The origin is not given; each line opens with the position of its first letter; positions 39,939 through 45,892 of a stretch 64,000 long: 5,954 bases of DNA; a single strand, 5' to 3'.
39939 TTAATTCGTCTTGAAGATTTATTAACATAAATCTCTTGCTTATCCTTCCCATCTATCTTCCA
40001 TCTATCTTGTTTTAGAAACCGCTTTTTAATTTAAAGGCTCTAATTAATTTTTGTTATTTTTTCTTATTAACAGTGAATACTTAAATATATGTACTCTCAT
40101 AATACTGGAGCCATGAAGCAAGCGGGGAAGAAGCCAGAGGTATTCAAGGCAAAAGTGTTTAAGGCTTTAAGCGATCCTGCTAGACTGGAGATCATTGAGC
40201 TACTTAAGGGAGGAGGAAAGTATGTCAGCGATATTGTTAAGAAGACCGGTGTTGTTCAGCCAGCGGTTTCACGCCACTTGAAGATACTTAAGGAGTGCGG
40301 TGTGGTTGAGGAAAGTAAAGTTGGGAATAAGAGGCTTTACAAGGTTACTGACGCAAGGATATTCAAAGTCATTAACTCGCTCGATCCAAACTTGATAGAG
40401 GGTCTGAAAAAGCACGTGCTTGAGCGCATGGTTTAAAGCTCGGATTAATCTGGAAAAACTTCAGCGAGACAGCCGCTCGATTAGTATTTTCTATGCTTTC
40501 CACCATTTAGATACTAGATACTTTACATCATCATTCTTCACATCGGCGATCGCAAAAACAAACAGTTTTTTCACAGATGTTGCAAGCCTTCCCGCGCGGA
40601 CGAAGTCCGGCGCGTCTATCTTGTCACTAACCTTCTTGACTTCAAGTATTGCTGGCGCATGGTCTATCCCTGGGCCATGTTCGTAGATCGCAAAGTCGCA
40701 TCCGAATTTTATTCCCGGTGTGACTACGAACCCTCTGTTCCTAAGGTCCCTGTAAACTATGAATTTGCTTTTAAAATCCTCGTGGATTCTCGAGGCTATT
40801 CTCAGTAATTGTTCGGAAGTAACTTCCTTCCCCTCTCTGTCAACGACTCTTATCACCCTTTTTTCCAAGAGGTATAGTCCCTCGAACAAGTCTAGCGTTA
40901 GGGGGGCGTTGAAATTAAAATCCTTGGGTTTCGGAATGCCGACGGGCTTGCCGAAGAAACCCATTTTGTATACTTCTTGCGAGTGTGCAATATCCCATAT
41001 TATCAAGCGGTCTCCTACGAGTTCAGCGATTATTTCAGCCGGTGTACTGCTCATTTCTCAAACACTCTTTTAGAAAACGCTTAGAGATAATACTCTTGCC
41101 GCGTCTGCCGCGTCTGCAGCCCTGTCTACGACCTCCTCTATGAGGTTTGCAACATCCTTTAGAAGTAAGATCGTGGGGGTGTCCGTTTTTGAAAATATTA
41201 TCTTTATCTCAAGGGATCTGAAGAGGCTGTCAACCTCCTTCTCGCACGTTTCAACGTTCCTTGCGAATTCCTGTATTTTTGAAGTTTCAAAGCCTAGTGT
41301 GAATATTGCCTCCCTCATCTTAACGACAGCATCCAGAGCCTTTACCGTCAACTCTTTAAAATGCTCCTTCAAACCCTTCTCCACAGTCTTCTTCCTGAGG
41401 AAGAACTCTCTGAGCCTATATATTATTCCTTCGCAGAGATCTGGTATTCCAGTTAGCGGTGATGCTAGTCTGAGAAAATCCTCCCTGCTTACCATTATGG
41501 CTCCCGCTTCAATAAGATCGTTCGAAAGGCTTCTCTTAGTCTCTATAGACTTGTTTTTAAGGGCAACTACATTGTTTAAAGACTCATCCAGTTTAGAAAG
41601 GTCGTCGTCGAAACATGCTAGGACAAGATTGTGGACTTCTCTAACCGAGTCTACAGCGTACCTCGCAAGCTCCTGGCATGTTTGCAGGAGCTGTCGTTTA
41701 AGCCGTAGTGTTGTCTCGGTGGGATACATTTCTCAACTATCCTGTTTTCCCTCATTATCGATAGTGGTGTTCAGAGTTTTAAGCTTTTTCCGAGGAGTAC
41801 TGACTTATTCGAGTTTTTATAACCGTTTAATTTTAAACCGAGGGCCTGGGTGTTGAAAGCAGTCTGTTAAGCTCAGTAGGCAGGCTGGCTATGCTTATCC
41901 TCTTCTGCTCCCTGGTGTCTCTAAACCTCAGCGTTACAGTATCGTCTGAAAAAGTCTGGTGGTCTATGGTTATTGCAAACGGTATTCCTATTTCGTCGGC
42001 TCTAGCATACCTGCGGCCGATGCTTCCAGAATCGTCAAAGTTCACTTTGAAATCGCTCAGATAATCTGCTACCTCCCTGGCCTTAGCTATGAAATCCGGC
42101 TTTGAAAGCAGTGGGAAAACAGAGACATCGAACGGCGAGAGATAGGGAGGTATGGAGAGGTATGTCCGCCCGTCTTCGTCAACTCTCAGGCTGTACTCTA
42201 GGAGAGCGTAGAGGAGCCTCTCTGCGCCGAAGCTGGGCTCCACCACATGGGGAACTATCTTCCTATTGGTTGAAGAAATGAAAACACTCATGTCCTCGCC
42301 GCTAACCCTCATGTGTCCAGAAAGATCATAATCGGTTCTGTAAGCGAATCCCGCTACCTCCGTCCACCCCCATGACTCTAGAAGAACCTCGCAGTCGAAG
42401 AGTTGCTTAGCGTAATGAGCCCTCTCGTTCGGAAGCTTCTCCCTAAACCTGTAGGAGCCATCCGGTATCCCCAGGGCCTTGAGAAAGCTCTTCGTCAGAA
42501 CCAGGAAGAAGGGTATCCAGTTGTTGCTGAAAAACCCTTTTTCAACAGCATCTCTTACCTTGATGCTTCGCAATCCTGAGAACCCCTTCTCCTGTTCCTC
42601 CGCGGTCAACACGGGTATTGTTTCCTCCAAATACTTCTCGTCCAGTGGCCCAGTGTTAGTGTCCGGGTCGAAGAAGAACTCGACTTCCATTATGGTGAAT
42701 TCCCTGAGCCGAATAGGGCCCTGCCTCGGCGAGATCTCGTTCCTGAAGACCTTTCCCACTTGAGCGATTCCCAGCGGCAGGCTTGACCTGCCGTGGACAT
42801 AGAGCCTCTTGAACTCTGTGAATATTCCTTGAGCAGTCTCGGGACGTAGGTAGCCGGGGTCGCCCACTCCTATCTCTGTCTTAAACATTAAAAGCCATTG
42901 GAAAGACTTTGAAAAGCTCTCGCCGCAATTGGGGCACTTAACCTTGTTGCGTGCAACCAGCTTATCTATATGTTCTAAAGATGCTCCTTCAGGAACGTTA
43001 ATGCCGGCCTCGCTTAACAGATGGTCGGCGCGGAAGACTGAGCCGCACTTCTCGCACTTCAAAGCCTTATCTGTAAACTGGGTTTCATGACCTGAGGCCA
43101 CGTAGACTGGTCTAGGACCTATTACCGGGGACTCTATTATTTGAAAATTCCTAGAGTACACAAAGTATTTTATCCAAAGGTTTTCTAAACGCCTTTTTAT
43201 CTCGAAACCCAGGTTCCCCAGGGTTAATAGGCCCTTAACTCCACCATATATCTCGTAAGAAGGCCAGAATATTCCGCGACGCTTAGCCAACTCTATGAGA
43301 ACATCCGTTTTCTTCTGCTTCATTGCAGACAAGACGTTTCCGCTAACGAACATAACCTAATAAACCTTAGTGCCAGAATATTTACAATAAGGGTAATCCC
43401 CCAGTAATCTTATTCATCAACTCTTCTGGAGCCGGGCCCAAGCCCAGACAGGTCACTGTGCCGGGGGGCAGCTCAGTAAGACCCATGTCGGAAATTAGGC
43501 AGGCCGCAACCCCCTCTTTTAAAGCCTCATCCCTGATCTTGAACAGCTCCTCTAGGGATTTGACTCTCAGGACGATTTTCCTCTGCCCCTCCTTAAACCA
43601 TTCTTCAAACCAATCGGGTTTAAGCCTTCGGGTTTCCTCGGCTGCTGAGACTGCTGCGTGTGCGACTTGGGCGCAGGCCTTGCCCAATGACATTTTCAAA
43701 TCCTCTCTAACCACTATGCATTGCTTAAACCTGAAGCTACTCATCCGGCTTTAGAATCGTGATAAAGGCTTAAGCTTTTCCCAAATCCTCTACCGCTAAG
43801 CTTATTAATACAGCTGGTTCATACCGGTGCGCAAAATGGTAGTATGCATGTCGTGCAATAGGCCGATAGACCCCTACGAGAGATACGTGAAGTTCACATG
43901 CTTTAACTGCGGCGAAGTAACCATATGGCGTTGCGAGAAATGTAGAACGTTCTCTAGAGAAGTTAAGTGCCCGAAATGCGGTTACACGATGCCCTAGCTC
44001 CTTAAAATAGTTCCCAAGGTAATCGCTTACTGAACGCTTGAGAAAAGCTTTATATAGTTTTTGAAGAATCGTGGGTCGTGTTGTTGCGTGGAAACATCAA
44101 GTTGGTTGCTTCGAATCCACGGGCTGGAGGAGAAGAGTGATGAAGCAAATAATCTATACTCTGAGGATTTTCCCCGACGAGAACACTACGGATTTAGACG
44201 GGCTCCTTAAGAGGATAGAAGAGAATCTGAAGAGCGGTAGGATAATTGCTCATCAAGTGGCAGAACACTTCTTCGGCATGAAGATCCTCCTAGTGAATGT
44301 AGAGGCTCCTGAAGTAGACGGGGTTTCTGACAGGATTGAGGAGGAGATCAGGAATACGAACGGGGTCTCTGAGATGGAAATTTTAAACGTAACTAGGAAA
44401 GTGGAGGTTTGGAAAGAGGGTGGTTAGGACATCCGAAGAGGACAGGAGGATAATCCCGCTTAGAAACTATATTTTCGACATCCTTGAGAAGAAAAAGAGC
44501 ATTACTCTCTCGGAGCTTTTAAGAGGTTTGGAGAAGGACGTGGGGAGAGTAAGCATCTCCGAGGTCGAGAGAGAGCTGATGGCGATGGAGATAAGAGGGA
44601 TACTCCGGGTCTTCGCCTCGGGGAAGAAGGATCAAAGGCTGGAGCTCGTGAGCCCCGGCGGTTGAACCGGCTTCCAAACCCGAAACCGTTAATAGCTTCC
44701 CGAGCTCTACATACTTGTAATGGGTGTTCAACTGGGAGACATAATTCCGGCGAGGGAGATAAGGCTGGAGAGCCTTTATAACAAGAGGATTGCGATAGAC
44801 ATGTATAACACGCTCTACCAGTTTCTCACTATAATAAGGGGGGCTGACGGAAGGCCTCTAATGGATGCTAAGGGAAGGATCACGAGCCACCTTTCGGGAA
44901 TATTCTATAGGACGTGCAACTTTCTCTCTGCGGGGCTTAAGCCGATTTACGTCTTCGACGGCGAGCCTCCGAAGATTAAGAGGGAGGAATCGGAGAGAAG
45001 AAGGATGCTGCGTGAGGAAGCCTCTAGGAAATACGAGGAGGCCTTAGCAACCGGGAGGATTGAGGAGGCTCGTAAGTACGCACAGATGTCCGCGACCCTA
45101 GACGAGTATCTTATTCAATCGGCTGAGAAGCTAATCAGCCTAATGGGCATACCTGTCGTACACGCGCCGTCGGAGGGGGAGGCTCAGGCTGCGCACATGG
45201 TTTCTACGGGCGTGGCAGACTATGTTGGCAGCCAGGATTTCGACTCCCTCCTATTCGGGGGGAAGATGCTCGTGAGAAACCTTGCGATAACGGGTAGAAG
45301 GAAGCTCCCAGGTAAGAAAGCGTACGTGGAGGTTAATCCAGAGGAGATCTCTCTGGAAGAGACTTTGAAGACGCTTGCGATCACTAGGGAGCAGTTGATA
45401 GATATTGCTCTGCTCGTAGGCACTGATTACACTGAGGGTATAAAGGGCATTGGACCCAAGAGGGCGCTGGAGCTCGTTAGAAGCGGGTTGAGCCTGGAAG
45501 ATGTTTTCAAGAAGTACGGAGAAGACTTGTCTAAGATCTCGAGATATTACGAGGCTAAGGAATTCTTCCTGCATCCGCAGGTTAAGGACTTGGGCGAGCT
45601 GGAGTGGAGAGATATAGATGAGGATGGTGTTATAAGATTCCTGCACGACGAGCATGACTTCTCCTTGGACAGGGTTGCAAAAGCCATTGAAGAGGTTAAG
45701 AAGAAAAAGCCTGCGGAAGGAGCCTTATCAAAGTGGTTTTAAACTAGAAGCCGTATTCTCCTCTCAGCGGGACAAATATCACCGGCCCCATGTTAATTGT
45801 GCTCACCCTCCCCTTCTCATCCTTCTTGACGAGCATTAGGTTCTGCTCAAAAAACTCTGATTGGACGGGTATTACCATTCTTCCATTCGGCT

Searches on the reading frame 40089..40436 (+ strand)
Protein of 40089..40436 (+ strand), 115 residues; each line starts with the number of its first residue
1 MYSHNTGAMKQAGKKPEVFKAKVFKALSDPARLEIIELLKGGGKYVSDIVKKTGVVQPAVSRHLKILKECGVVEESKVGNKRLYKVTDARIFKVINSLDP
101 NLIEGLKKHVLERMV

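Call 42: search_protein_families(library=pfam, proteins=[window:40089-40436:+], max_evalue=0.0001)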
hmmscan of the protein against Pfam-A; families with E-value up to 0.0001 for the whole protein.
window:40089-40436:+ (115 aa): 4 families
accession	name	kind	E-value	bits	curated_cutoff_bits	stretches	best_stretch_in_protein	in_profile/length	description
PF01022.26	HTH_5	-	4e-16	59.1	22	1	29-74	1-46/47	Bacterial regulatory protein, arsR family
PF12840.13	HTH_20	-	2.1e-08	34.5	27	1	27-75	1-50/51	Helix-turn-helix domain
PF01978.25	TrmB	-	8e-07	29.3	25.6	1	37-89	16-67/68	Sugar-specific transcriptional regulator TrmB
PF12802.13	MarR_2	-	2.7e-05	24.7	27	1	37-75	12-52/61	MarR family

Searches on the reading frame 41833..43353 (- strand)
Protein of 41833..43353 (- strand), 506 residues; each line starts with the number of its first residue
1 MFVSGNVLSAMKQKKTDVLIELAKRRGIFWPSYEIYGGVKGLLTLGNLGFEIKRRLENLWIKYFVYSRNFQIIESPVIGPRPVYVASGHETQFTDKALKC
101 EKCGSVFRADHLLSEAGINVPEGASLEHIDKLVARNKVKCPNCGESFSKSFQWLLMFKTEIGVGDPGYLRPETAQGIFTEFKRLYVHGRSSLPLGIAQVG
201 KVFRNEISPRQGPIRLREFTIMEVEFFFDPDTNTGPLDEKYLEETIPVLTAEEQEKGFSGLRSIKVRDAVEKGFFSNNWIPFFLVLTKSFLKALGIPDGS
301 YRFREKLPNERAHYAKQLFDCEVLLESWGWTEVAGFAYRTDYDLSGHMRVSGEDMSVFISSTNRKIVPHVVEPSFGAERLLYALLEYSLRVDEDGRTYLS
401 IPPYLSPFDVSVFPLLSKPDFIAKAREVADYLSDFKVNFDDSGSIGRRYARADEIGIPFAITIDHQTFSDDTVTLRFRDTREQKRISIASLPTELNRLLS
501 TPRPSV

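Call 41: search_protein_families(library=pfam, proteins=[window:41833-43353:-], max_evalue=0.0001)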
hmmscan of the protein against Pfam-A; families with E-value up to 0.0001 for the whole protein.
window:41833-43353:- (506 aa): 2 families
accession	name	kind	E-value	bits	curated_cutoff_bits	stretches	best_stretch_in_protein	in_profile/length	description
PF03129.25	HGTP_anticodon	-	8.8e-19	67.9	21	1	409-496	1-92/94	Anticodon binding domain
PF00587.30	tRNA-synt_2b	-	3.5e-10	40.7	29.3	1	159-386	3-177/179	tRNA synthetase class II core domain (G, H, P, S and T)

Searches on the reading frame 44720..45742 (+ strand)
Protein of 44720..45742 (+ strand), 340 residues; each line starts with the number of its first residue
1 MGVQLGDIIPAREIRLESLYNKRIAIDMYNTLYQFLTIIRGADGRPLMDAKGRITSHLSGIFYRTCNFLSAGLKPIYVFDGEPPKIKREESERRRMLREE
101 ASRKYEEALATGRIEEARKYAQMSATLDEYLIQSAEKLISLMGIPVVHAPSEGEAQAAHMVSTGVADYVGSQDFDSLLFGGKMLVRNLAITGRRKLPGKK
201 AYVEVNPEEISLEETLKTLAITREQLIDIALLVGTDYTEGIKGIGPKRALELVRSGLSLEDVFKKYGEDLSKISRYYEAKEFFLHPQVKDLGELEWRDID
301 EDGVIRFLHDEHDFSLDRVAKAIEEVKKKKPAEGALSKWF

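Call 41: search_protein_families(library=pfam, proteins=[window:44720-45742:+], max_evalue=0.0001)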
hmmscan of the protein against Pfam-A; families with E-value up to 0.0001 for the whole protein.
window:44720-45742:+ (340 aa): 3 families
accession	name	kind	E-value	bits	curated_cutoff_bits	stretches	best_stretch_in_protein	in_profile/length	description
PF00867.23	XPG_I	-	4.7e-27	94.7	24.9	1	143-236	1-89/89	XPG I-region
PF00752.23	XPG_N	-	4.6e-20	72.4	22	1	11-100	16-100/101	XPG N-terminal domain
PF01367.25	5_3_exonuc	-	1.8e-05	25.6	40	1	222-267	2-49/97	5'-3' exonuclease, C-terminal SAM fold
